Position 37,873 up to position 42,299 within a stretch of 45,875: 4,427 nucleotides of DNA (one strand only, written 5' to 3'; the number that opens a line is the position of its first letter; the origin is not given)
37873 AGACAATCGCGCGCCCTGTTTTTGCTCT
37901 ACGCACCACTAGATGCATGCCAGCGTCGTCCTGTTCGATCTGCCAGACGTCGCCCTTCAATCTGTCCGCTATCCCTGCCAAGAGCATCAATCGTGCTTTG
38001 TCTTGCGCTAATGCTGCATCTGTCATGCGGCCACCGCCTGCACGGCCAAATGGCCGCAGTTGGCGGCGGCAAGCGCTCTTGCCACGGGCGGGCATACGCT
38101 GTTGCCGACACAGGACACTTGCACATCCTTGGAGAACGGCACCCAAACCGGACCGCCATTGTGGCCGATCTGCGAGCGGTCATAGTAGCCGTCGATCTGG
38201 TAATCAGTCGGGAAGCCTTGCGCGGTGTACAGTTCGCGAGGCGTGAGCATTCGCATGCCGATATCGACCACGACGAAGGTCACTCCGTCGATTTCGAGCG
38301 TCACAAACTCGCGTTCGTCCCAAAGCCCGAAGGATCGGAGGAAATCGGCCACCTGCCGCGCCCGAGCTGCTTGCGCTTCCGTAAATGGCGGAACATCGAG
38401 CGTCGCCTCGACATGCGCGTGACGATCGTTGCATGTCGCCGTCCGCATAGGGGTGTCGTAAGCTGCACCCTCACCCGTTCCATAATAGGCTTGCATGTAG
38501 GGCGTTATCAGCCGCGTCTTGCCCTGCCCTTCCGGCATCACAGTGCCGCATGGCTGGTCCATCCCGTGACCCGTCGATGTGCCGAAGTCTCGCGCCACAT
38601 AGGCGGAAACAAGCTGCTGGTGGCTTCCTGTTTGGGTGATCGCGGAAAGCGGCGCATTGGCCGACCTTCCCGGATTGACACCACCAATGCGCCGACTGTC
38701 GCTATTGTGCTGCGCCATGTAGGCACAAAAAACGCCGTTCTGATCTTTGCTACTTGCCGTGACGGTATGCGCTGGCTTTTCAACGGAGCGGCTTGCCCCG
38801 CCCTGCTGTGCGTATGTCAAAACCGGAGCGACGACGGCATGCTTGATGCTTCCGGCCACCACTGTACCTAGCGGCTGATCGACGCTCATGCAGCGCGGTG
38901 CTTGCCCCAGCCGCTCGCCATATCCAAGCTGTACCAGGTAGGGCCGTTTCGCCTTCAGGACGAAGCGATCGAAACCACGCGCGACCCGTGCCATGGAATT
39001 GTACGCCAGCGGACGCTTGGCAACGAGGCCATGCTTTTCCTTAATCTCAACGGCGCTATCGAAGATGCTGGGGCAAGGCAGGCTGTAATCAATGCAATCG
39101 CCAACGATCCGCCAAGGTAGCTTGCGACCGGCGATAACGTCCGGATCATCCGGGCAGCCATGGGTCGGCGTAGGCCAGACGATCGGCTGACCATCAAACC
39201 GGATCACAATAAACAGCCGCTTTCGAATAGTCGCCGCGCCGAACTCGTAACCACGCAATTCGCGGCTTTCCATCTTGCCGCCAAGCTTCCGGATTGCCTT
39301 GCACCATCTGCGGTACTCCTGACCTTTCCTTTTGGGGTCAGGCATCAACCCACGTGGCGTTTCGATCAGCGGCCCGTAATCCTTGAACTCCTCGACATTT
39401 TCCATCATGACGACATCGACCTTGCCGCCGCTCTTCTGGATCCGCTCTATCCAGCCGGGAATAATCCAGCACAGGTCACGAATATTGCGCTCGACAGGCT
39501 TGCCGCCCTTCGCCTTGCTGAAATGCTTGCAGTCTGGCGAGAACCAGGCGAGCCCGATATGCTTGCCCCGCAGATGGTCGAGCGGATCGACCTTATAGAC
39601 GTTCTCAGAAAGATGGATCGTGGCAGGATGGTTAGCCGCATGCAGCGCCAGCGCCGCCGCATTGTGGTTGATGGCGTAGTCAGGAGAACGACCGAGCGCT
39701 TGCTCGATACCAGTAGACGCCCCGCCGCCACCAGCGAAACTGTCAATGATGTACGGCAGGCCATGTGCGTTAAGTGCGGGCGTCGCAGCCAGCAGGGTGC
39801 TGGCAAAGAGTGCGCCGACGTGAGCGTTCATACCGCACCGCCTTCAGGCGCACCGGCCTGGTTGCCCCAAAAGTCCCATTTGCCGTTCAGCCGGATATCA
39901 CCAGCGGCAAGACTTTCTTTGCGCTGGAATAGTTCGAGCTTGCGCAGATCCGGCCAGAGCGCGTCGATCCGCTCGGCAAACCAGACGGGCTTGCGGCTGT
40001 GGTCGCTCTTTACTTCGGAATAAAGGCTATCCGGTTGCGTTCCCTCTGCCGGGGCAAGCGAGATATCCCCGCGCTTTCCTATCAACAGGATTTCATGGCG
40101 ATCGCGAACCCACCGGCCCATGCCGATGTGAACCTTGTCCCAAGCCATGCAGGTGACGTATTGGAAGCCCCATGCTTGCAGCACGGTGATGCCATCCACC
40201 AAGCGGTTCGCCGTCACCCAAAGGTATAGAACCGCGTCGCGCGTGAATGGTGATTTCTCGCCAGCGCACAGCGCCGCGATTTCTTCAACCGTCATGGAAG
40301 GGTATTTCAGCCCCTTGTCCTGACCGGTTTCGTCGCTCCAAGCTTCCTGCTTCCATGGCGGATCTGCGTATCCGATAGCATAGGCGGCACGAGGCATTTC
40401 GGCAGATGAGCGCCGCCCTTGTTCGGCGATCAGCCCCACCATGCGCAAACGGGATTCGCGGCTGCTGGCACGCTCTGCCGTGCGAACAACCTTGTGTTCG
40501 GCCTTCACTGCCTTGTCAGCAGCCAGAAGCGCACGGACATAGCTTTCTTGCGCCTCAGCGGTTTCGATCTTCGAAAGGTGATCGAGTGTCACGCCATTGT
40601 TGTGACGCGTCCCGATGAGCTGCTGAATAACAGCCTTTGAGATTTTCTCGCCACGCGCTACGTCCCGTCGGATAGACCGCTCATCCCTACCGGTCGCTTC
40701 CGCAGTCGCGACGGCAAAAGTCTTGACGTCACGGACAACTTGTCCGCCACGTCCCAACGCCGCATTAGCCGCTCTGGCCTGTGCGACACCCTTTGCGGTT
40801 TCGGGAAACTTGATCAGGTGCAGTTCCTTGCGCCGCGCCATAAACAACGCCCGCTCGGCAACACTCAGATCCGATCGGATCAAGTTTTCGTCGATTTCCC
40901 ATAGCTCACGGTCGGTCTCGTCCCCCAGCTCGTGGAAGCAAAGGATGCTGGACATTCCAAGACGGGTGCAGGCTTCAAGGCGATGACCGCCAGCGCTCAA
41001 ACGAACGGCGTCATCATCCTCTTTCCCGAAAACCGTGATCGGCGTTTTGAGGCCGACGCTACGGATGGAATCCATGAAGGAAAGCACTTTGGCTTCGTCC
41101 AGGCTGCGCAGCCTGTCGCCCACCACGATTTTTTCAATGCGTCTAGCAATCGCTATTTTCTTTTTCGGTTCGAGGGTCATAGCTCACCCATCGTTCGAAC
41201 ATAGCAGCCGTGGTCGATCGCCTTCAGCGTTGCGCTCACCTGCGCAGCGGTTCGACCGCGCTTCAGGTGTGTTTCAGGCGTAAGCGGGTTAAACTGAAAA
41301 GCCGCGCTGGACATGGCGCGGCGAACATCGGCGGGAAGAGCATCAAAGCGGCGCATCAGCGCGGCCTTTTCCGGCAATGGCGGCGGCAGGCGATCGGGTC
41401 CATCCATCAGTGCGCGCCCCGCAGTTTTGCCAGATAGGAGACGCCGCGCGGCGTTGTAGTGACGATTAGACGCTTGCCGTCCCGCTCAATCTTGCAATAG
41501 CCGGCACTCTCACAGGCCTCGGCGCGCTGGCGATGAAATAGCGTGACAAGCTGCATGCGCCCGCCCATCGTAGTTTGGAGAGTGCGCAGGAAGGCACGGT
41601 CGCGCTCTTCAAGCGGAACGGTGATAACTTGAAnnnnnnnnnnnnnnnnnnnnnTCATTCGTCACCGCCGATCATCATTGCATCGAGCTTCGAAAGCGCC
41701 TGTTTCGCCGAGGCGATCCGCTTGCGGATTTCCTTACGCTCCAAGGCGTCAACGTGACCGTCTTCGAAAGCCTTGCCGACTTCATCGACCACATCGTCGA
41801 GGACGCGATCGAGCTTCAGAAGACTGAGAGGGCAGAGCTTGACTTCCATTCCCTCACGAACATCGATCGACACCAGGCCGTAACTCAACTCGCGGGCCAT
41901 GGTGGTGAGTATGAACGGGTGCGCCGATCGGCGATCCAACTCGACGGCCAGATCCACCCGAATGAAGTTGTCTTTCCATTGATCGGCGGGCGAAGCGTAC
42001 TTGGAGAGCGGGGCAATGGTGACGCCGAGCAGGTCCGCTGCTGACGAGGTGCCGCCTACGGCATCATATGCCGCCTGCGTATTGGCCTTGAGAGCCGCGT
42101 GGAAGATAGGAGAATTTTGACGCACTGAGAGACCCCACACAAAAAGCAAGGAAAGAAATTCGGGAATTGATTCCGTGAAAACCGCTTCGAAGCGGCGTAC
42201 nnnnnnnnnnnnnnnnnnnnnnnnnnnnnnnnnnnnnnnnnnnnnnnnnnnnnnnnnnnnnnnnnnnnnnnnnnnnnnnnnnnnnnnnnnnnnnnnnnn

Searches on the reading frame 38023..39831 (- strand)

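Call 13: search_protein_families(library=pfam, proteins=[window:38023-39831:-], max_evalue=0.01)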
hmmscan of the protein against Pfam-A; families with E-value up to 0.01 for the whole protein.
window:38023-39831:- (602 aa): 1 family
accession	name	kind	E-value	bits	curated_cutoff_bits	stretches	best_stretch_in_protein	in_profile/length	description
PF00145.23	DNA_methylase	-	2.1e-11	44.3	22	2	28-209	3-159/324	C-5 cytosine-specific DNA methylase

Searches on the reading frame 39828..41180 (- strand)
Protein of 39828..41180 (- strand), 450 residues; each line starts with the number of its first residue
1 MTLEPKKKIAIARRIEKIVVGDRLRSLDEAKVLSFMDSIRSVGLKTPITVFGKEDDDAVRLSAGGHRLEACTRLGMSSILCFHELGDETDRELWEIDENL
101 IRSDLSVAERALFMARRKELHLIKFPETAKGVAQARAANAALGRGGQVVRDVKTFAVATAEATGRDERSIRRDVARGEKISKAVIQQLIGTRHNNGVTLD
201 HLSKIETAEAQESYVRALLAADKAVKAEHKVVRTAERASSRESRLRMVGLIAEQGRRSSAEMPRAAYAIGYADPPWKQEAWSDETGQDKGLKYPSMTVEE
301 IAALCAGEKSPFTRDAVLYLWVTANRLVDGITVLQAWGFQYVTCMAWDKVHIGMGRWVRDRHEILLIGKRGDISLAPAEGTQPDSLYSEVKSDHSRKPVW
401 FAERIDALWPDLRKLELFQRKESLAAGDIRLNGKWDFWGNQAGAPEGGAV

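Call 13: search_protein_families(library=pfam, proteins=[window:39828-41180:-], max_evalue=0.01)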
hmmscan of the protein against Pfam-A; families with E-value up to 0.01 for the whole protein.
window:39828-41180:- (450 aa): 1 family
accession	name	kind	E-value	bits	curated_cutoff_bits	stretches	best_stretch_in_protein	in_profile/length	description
PF05063.20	MT-A70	-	8.7e-19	68.5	23.9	1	272-440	6-171/172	MT-A70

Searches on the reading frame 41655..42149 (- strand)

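Call 13: search_protein_families(library=pfam, proteins=[window:41655-42149:-], max_evalue=0.01)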
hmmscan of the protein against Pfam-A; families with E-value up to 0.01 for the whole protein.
window:41655-42149:- (164 aa): 1 family
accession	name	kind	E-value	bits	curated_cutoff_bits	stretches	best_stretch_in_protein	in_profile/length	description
PF06892.16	Phage_CP76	-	2e-05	25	26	1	29-155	13-139/146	Phage regulatory protein CII (CP76)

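Call 86: search_protein_families(library=phrogs, proteins=[window:41655-42149:-], max_evalue=0.01)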
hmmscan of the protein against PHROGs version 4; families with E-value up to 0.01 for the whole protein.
window:41655-42149:- (164 aa): 1 family
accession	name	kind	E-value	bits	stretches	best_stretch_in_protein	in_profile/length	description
phrog_101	-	transcription regulation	2.2e-20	74.3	1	17-159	17-158/203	CII-like transcriptional activator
